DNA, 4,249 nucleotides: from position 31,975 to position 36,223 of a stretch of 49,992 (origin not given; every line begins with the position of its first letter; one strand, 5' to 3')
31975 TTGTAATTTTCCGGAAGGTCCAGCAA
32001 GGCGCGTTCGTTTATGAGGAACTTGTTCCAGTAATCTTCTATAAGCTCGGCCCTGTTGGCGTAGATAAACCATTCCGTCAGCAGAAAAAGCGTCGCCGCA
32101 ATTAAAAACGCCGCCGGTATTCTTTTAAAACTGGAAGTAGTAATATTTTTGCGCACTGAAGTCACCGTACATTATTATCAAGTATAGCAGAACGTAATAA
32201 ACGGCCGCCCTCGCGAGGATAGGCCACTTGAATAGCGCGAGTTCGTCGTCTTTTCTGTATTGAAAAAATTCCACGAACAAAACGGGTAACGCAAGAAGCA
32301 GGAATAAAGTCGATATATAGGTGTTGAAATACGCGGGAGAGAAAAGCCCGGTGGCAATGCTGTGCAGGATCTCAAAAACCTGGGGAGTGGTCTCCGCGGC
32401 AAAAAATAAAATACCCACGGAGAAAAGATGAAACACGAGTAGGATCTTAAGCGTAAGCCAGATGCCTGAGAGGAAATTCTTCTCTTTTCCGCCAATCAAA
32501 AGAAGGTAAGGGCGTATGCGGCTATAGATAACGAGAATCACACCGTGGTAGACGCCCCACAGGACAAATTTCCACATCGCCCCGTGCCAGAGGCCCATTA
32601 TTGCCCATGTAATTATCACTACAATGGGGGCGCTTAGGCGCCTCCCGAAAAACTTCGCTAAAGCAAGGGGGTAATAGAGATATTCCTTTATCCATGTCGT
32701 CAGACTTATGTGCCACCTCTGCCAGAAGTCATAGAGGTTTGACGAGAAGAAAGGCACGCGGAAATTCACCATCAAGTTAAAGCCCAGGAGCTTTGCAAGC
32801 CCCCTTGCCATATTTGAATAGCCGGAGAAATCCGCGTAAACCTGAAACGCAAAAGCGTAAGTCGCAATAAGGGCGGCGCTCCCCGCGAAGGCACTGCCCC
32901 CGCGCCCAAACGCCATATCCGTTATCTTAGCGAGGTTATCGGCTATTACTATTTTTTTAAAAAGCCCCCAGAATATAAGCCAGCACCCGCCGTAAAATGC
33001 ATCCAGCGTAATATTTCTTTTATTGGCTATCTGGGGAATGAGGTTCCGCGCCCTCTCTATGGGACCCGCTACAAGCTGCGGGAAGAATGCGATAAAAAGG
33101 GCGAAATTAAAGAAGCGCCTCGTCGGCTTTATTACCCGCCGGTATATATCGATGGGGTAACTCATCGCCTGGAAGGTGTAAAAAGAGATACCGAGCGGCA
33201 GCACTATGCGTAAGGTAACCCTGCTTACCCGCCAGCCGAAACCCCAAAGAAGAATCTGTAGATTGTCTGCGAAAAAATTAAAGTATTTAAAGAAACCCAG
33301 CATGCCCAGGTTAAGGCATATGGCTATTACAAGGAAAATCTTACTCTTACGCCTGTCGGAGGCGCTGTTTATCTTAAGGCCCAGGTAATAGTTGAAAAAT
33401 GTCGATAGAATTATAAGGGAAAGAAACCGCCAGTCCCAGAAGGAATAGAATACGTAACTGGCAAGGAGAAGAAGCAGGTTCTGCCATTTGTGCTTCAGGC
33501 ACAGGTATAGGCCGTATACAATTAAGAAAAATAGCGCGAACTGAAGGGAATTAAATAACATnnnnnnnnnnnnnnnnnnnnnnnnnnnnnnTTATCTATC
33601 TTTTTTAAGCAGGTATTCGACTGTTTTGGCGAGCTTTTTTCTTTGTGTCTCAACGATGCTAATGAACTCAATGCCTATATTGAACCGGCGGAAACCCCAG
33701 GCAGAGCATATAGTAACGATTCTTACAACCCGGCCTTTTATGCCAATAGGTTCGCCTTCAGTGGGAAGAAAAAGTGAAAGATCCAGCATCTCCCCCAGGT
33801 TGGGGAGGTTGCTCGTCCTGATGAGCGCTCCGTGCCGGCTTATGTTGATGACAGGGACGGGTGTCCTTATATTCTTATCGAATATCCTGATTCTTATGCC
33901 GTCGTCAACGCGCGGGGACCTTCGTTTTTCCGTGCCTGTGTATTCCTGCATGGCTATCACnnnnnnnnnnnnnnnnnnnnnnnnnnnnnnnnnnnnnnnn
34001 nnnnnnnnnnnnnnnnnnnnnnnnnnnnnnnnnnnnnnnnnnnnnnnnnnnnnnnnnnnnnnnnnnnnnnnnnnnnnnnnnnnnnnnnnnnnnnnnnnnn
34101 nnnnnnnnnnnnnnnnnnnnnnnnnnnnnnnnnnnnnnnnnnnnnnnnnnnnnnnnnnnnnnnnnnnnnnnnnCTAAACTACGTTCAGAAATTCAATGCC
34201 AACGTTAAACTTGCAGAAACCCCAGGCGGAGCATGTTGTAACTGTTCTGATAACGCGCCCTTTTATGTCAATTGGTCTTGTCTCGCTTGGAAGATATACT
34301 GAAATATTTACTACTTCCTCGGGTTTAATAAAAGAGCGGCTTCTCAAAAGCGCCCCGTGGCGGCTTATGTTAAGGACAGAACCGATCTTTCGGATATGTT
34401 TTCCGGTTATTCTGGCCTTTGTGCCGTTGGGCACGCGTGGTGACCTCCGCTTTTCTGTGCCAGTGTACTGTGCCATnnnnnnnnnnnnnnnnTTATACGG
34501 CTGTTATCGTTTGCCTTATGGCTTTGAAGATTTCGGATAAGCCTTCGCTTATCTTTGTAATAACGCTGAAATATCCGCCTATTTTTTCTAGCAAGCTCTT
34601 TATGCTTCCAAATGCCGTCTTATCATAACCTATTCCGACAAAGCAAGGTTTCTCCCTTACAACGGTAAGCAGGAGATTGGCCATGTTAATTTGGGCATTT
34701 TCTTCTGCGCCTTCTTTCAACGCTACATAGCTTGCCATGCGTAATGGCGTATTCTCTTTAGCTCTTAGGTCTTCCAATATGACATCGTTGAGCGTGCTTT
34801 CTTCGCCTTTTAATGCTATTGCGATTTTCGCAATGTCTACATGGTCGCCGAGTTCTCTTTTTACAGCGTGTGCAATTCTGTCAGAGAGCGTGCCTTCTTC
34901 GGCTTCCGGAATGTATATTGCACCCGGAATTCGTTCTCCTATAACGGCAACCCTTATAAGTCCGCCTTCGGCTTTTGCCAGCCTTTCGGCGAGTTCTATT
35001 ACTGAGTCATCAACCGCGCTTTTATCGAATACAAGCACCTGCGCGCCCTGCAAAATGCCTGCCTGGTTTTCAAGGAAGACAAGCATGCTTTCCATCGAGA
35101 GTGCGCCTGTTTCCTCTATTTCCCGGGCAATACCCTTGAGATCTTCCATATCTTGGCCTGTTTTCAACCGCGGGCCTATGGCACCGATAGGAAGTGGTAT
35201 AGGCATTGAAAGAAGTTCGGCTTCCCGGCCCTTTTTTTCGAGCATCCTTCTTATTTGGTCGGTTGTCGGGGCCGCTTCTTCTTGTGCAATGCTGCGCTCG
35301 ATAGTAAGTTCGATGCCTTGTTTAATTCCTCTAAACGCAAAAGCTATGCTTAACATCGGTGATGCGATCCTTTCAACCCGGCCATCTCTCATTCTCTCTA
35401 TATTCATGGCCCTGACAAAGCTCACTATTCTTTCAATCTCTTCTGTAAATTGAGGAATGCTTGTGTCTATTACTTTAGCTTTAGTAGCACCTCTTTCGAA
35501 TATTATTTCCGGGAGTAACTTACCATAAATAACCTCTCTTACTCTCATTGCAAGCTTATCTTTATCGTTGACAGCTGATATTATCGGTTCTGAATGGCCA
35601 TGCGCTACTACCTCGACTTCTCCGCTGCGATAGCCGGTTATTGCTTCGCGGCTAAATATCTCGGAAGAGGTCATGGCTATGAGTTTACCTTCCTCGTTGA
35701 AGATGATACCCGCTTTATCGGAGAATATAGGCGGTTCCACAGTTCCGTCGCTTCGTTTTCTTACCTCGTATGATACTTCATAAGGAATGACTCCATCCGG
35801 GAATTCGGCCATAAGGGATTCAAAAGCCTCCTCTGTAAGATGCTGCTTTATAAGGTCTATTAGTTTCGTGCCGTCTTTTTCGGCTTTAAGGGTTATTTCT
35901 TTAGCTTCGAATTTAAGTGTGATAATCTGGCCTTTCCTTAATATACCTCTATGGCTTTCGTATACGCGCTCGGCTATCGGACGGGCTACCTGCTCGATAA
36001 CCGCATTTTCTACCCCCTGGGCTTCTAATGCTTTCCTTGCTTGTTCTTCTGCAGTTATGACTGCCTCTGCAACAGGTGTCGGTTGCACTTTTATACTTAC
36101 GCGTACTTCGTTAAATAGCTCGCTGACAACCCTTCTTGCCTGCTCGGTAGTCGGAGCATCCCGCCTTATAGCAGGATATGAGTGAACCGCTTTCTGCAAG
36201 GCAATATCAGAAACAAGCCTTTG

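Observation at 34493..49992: Second giant ORF is open to the right window edge and weaves repeatedly through the membrane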

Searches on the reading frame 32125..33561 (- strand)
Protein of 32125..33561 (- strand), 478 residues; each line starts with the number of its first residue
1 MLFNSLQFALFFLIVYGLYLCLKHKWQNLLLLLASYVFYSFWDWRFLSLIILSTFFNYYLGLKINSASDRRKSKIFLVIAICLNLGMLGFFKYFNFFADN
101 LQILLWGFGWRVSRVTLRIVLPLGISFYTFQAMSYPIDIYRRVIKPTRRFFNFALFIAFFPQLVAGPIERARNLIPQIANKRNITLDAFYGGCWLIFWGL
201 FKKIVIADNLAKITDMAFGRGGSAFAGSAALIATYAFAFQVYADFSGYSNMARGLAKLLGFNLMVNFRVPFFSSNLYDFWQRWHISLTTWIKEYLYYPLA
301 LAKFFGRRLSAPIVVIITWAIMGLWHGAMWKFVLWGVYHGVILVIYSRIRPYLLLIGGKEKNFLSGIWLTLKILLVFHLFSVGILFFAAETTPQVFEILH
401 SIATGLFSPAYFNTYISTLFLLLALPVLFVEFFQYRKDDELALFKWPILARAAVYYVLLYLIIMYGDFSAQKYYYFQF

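Call 6: search_protein_families(library=pfam, proteins=[window:32125-33561:-], max_evalue=0.01)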
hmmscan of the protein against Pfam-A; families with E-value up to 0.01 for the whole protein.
window:32125-33561:- (478 aa): 1 family
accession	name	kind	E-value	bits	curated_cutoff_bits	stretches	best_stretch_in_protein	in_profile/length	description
PF03062.24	MBOAT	-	5.5e-14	52.6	27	1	149-350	80-298/337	MBOAT, membrane-bound O-acyltransferase family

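Call 12: find_encoding_contigs(protein=window:32125-33561:-, flank=10000, max_places=5)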
Protein window:32125-33561:- (478 aa): 1 contig read that carries it; 1 place shown.
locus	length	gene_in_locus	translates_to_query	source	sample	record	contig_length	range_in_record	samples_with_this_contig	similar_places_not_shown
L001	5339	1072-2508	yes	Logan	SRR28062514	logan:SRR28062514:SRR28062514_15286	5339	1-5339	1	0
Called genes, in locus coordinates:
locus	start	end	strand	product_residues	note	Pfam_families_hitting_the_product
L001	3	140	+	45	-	?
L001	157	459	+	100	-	PF07238:PilZ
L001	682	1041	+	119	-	PF07238:PilZ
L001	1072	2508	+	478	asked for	PF03062:MBOAT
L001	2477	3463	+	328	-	-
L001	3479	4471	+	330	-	-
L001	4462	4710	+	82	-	PF00550:PP-binding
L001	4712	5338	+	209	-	?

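Call 69: search_protein_families(library=ncbifam, proteins=[window:32125-33561:-], max_evalue=0.001)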
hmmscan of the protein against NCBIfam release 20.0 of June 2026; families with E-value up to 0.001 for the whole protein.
window:32125-33561:- (478 aa): 1 family
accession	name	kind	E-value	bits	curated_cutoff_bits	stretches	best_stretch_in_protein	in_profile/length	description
TIGR04091.1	LTA_dltB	equivalog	2e-46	159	375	1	6-388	12-377/380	D-alanyl-lipoteichoic acid biosynthesis protein DltB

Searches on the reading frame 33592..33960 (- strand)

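Call 69: search_protein_families(library=ncbifam, proteins=[window:33592-33960:-], max_evalue=0.001)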
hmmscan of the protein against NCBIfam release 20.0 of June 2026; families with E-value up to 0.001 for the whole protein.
window:33592-33960:- (122 aa): 1 family
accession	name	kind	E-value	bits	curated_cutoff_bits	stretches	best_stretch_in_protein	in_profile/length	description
TIGR02266.1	gmx_TIGR02266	paralog_domain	8.9e-06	25.8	68.7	1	37-115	21-96/96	TIGR02266 family protein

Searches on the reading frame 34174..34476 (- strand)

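Call 69: search_protein_families(library=ncbifam, proteins=[window:34174-34476:-], max_evalue=0.001)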
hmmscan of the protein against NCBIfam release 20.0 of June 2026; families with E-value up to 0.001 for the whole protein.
window:34174-34476:- (100 aa): 1 family
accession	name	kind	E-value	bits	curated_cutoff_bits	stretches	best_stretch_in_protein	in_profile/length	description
TIGR02266.1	gmx_TIGR02266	paralog_domain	0.00012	22.1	68.7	1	15-96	2-80/96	TIGR02266 family protein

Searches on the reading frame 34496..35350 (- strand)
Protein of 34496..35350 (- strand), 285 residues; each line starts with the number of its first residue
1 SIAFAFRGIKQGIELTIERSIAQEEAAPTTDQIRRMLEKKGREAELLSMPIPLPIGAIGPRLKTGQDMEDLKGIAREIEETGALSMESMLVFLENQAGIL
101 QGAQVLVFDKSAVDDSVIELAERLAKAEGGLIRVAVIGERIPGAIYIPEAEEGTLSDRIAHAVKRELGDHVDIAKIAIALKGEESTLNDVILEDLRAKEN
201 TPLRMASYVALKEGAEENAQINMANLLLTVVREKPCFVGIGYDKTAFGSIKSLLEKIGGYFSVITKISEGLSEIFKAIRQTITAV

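Call 63: find_related_loci(query=A4, collection=genome_contigs, flank=10000)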
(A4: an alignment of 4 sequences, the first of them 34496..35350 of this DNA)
Query A4 (285 aa) in genome_contigs; peptide patterns used: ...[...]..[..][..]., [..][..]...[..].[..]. (x = any residue, [..] = any of these).
40 stretches matched a pattern, but none encodes a relative of the query by tblastn (E <= 1e-3).

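Call 64: find_related_loci(query=A4, collection=metagenome_contigs, flank=10000)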
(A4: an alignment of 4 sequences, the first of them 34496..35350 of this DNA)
Query A4 (285 aa) in metagenome_contigs; peptide patterns used: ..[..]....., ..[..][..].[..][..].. (x = any residue, [..] = any of these).
496 stretches matched a pattern, but none encodes a relative of the query by tblastn (E <= 1e-3).

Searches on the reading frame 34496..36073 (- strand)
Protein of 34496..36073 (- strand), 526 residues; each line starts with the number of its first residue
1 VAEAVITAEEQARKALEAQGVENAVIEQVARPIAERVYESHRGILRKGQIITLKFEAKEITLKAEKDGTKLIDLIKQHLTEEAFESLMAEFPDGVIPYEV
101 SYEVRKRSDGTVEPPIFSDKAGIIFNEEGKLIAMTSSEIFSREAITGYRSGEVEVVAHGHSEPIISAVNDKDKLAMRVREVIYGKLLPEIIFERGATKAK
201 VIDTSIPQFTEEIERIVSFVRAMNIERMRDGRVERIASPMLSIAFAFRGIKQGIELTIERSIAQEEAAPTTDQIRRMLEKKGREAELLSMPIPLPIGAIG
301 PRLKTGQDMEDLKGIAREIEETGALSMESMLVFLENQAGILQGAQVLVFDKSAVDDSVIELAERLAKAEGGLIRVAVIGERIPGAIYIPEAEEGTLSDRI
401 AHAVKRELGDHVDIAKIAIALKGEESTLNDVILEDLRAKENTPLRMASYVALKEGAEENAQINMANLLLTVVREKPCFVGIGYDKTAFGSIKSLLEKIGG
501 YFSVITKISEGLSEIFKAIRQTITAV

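Call 58: search_protein_families(library=pfam, alignment_id=A3, max_evalue=1)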
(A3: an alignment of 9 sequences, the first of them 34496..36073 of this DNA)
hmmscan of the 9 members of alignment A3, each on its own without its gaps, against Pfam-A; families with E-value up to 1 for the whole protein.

A. member 1, window:34496-36073:- (526 aa): 0 families

B. families by the number of members that match (of 9 scanned): 12 families
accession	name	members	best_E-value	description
PF13581.12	HATPase_c_2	1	0.0003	Histidine kinase-like ATPase domain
PF05354.17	Phage_attach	1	0.0065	Phage Head-Tail Attachment protein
PF10740.15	DUF2529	1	0.012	Domain of unknown function (DUF2529)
PF23586.2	Beta-prop_NWD2_C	1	0.015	NWD2 C-terminal beta-propeller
PF10706.15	Aminoglyc_resit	1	0.025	Aminoglycoside-2''-adenylyltransferase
PF11396.14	PepSY_like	1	0.035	Putative beta-lactamase-inhibitor-like, PepSY-like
PF21982.2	RecX_HTH1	1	0.053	RecX, first three-helix domain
PF25232.1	DUF7848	1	0.11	Domain of unknown function (DUF7848)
PF22708.2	S1CSD-TOTE-1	1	0.16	S1/CSD-like domain 1 of the TOTE conflict systems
PF25607.1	DUF7939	1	0.2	Domain of unknown function (DUF7939)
PF23399.1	LTI65_PGEED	1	0.3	LTI65/LTI78 PGEED repeat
PF06513.16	DUF1103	1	0.34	Repeat of unknown function (DUF1103)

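Call 59: search_solved_structures(query=A3, max_evalue=10)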
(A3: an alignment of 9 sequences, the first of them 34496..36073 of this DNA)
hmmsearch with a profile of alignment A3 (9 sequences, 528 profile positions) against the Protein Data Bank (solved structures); distinct sequences matched with E-value up to 10: 0.
